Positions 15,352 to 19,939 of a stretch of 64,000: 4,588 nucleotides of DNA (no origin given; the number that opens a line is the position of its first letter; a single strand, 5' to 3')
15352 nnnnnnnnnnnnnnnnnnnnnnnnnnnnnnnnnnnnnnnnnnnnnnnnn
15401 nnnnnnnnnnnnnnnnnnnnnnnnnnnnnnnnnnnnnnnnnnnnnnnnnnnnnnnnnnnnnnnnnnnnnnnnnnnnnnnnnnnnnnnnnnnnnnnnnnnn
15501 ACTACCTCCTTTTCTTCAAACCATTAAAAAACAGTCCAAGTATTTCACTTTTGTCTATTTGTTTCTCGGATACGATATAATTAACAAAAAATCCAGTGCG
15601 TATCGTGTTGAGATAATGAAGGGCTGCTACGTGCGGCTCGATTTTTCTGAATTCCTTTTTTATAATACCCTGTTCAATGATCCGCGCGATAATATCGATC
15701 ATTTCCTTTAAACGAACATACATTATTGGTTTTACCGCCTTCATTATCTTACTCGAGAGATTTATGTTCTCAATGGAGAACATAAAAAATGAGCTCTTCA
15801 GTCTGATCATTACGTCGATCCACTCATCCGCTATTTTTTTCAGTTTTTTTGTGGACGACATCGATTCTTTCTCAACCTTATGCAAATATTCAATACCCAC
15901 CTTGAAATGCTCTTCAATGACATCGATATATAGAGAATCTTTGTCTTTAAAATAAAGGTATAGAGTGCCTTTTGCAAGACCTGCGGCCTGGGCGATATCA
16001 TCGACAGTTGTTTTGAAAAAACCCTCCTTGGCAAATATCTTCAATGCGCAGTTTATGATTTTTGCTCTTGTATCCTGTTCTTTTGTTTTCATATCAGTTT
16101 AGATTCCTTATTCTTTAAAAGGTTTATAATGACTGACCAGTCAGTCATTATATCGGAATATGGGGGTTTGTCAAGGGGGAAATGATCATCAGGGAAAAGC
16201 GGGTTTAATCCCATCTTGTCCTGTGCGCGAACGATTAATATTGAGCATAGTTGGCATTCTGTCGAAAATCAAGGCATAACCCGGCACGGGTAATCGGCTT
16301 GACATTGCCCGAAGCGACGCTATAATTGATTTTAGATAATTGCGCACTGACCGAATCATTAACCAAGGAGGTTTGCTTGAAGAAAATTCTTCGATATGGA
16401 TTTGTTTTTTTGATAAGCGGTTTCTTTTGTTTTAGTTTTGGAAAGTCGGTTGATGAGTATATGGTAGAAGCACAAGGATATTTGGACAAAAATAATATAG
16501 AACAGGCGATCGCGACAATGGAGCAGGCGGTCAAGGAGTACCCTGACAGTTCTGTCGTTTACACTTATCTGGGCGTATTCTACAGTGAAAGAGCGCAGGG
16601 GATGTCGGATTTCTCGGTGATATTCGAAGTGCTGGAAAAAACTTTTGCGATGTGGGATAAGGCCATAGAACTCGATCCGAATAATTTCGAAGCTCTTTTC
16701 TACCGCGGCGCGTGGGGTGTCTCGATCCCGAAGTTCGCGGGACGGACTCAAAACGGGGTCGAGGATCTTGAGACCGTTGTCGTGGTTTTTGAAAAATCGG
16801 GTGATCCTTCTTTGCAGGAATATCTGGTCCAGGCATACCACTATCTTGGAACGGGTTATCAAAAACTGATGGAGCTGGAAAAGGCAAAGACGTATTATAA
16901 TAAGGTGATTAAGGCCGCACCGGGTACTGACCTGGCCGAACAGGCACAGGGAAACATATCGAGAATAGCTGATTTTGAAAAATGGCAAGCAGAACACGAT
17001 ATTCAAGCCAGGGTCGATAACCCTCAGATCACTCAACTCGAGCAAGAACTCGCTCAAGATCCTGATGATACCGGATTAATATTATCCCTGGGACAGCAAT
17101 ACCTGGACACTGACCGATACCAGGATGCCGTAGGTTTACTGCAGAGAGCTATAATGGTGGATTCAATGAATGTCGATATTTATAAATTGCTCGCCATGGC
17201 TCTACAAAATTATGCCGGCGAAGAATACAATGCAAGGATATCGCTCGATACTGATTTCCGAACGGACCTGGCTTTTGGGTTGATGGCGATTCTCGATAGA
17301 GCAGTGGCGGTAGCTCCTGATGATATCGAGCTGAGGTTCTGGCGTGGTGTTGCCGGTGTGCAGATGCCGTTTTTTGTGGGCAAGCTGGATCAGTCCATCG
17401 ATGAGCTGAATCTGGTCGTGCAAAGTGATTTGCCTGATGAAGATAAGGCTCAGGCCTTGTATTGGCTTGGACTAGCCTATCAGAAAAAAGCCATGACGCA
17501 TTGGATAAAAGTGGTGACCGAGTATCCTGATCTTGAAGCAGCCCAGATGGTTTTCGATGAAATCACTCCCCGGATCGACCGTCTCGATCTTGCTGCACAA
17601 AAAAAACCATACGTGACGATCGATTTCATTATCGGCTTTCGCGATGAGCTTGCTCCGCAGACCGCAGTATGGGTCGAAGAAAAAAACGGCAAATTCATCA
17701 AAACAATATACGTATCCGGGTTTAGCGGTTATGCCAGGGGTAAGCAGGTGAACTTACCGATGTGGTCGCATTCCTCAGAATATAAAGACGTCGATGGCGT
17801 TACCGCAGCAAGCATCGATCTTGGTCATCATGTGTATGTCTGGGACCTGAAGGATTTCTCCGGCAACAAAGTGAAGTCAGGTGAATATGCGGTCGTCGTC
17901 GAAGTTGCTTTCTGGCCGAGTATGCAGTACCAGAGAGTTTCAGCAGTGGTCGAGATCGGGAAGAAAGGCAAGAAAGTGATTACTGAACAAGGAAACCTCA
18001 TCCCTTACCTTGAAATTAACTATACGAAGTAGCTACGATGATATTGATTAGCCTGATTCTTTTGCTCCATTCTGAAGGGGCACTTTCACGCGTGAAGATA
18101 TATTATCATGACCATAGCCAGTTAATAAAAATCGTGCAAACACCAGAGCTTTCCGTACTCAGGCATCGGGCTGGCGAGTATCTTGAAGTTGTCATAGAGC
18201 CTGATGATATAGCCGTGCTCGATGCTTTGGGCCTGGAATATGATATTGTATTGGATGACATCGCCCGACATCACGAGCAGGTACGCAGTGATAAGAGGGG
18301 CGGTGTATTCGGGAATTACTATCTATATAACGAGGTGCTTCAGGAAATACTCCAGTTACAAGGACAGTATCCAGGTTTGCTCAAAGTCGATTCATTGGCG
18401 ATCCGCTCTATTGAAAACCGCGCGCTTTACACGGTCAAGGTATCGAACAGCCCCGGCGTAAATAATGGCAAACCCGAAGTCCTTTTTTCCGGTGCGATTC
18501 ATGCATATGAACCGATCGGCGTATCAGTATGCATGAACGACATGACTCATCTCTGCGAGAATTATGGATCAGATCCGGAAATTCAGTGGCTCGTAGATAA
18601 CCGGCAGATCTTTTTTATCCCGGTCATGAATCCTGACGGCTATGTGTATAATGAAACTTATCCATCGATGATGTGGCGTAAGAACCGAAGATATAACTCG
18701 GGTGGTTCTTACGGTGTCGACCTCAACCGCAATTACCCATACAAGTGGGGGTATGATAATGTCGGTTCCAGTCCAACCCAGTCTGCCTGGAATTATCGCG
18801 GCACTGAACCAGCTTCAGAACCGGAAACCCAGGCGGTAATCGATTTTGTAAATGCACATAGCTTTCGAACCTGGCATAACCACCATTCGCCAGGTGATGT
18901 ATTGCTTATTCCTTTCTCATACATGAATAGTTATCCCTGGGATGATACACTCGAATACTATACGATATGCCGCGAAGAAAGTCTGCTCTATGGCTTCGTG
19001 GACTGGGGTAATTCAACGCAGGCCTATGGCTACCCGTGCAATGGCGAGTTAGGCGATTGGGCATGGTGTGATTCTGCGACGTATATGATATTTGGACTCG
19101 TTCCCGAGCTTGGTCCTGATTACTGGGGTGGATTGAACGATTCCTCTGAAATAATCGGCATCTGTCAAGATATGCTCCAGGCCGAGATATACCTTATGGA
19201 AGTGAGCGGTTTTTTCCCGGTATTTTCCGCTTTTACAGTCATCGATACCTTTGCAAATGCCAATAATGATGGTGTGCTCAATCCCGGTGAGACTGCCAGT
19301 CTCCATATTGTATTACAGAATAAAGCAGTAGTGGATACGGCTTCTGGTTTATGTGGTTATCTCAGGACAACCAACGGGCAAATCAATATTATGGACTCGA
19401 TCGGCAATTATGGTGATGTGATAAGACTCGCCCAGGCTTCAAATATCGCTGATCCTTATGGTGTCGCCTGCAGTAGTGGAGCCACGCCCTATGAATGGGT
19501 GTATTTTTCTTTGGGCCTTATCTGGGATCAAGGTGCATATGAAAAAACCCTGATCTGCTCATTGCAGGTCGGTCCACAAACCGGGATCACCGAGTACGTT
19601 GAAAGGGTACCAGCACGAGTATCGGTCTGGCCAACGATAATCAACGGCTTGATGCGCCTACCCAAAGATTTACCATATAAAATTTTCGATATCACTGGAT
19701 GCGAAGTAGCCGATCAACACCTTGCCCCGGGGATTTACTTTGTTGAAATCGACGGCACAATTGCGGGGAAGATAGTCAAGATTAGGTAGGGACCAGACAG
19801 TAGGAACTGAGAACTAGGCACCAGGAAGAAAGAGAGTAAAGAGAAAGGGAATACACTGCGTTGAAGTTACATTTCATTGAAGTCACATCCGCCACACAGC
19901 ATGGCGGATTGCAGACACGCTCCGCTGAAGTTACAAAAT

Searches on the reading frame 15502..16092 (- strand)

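Call 43: search_protein_families(library=pfam, proteins=[window:15502-16092:-], max_evalue=0.00001)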
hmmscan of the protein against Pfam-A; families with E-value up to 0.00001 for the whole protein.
window:15502-16092:- (196 aa): 1 family
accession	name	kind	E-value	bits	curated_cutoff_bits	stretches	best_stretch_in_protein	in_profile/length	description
PF00440.29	TetR_N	-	2.6e-14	53.2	24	1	12-56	1-45/47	Bacterial regulatory proteins, tetR family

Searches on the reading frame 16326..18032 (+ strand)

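Call 43: search_protein_families(library=pfam, proteins=[window:16326-18032:+], max_evalue=0.00001)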
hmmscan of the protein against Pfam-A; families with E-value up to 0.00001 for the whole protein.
window:16326-18032:+ (568 aa): 11 families
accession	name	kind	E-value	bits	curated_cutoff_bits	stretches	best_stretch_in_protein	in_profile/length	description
PF13414.12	TPR_11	-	5.4e-15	55.2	26.8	0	110-128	17-35/42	TPR repeat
PF13431.12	TPR_17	-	1.3e-14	53.5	24.4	0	110-128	2-20/34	Tetratricopeptide repeat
PF10029.15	DUF2271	-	3.8e-14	53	27.3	1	443-556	18-130/136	Predicted periplasmic protein (DUF2271)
PF07719.23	TPR_2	-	2.5e-13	49.4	27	0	169-200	2-33/34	Tetratricopeptide repeat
PF13428.12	TPR_14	-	1.9e-11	43.9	23.5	0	44-83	3-42/44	Tetratricopeptide repeat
PF00515.34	TPR_1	-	4.5e-10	39.3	27.8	0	169-199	2-32/34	Tetratricopeptide repeat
PF13432.12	TPR_16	-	8.7e-10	39.3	32.7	0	48-83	3-38/65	Tetratricopeptide repeat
PF13174.12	TPR_6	-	9e-08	32.7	26.3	0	52-75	10-33/33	Tetratricopeptide repeat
PF14559.12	TPR_19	-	9.3e-08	32.7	25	0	238-290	14-66/68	Tetratricopeptide repeat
PF14561.12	TPR_20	-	1.4e-07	32.2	25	0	229-277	2-50/90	Tetratricopeptide repeat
PF13181.12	TPR_8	-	4.1e-07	30.1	25.7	0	169-199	2-32/34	Tetratricopeptide repeat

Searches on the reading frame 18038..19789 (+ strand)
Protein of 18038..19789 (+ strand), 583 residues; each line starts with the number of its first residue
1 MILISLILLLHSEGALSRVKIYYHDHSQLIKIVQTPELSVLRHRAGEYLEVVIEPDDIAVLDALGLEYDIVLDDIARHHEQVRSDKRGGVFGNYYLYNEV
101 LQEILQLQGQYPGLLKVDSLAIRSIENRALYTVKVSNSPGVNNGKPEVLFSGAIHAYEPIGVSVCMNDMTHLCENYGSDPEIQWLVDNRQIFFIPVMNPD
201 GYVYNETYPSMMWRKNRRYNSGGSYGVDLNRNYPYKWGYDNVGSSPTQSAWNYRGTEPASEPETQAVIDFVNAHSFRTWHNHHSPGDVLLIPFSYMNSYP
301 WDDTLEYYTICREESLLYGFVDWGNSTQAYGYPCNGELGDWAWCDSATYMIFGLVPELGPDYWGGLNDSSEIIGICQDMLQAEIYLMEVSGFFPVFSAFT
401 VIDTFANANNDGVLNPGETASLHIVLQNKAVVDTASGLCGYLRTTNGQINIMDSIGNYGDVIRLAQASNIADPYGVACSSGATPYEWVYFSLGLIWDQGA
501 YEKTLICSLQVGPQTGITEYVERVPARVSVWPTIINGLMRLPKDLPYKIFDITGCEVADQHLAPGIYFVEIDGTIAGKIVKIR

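Call 43: search_protein_families(library=pfam, proteins=[window:18038-19789:+], max_evalue=0.00001)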
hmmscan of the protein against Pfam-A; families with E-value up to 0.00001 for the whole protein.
window:18038-19789:+ (583 aa): 1 family
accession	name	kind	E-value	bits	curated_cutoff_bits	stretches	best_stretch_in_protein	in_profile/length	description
PF00246.29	Peptidase_M14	-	2.6e-53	182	21.6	1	103-303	4-203/286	Zinc carboxypeptidase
